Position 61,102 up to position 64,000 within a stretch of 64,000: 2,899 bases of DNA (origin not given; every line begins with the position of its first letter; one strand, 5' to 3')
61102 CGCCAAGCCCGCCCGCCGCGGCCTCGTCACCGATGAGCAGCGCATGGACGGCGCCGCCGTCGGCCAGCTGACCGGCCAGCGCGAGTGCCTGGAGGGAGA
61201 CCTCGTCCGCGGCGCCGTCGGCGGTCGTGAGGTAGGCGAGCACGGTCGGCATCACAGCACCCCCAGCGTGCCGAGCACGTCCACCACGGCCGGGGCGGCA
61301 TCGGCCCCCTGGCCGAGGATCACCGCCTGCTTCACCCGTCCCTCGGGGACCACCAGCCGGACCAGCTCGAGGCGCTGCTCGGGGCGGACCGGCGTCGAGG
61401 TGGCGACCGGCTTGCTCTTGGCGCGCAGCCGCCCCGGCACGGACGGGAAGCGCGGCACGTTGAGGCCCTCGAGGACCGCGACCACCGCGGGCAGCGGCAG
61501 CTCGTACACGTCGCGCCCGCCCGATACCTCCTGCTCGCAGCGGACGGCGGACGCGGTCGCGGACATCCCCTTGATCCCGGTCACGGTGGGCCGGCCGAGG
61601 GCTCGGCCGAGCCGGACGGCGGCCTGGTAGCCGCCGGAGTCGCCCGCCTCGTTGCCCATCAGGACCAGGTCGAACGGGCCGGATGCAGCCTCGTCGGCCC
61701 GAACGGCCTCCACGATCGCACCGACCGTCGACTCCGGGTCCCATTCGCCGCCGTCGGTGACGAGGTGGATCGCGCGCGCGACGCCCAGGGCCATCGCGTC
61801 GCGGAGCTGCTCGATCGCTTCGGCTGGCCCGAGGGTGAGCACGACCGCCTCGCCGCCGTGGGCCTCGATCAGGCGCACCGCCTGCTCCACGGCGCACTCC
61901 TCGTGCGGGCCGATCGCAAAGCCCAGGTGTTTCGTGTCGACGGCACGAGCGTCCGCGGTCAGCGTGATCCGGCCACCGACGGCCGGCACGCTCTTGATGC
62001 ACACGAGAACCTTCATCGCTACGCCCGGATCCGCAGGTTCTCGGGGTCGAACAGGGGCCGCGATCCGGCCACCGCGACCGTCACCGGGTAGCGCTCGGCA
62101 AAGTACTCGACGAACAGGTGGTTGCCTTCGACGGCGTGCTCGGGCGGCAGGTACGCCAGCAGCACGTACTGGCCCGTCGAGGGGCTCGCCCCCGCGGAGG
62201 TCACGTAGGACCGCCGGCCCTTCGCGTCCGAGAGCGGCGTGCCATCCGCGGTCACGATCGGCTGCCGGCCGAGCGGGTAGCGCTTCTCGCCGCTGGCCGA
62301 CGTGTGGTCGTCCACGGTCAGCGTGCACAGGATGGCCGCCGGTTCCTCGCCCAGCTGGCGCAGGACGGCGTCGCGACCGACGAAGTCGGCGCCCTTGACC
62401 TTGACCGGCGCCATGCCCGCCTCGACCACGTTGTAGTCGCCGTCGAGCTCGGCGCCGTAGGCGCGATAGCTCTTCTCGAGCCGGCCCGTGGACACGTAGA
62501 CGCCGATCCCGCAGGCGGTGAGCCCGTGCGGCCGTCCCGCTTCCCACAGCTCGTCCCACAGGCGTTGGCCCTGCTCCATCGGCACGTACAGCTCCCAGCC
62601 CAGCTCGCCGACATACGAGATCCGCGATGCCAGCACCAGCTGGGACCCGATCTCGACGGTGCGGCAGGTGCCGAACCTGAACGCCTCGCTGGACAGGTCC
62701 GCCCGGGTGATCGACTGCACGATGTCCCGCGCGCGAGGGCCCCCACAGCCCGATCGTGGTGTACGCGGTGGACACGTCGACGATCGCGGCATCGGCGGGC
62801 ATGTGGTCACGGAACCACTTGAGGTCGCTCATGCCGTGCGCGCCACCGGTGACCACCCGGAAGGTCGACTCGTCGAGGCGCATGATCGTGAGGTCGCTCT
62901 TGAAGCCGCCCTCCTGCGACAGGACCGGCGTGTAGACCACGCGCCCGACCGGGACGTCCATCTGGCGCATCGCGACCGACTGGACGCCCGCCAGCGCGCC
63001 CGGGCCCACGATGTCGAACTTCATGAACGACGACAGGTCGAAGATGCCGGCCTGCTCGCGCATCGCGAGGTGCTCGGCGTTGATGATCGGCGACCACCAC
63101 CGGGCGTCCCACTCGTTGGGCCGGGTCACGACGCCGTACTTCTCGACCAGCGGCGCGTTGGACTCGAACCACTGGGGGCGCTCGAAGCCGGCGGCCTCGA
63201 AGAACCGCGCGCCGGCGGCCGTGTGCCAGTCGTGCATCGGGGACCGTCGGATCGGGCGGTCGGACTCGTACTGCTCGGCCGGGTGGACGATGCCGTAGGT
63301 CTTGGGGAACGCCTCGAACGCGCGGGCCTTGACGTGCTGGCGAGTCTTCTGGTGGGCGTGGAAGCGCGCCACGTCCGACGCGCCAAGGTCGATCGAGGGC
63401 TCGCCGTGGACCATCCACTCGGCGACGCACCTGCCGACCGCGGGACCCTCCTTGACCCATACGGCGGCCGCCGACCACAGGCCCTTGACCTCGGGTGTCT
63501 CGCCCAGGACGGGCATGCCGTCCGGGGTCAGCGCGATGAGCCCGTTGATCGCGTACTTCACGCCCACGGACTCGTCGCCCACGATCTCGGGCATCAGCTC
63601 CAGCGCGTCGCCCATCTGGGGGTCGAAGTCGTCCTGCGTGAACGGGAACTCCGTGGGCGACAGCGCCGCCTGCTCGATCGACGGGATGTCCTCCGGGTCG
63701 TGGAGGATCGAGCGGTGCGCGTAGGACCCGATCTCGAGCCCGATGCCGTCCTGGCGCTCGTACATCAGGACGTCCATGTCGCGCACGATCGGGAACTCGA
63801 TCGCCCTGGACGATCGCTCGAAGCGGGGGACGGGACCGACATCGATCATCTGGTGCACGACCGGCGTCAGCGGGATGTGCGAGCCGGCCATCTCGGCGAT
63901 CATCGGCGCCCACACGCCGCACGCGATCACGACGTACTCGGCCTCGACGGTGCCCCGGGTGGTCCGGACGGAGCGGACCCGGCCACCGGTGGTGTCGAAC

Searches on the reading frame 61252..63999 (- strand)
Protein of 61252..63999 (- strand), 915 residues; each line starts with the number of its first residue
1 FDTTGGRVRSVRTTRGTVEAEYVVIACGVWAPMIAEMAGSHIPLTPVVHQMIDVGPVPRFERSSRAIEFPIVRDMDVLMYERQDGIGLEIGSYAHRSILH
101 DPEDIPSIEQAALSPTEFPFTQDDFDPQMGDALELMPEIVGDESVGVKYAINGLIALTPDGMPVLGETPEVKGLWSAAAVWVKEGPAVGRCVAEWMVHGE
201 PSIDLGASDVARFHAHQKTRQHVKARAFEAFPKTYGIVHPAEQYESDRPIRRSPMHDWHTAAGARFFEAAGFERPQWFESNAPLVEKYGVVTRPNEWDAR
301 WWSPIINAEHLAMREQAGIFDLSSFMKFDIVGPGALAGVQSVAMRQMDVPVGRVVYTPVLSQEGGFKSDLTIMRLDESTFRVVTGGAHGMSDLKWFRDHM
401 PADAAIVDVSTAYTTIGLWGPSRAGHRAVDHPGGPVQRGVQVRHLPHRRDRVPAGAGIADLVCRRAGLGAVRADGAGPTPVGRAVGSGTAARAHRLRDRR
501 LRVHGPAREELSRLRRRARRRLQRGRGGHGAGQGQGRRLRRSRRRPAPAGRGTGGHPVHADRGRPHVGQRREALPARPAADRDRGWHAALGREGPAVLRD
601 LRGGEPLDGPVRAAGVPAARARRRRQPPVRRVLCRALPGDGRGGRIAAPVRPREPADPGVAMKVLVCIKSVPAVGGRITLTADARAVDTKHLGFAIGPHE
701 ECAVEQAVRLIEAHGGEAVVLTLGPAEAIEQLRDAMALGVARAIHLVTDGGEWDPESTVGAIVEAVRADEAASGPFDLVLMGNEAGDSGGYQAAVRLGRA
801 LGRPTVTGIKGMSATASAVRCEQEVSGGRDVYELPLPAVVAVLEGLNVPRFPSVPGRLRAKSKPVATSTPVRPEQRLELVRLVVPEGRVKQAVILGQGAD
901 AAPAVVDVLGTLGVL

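Call 88: search_protein_families(library=pfam, proteins=[window:61252-63999:-], max_evalue=0.00001)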
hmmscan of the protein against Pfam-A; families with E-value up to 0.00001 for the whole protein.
window:61252-63999:- (915 aa): 3 families
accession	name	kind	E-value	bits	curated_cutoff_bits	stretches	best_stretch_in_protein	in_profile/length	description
PF01571.26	GCV_T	-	6.3e-37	127.6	25.6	1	255-422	1-147/255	Aminomethyltransferase folate-binding domain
PF01012.27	ETF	-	2.2e-22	80.1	26.7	1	691-867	8-175/181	Electron transfer flavoprotein domain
PF16350.10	FAO_M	-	4.7e-17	62.4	27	1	198-253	1-56/56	FAD dependent oxidoreductase central domain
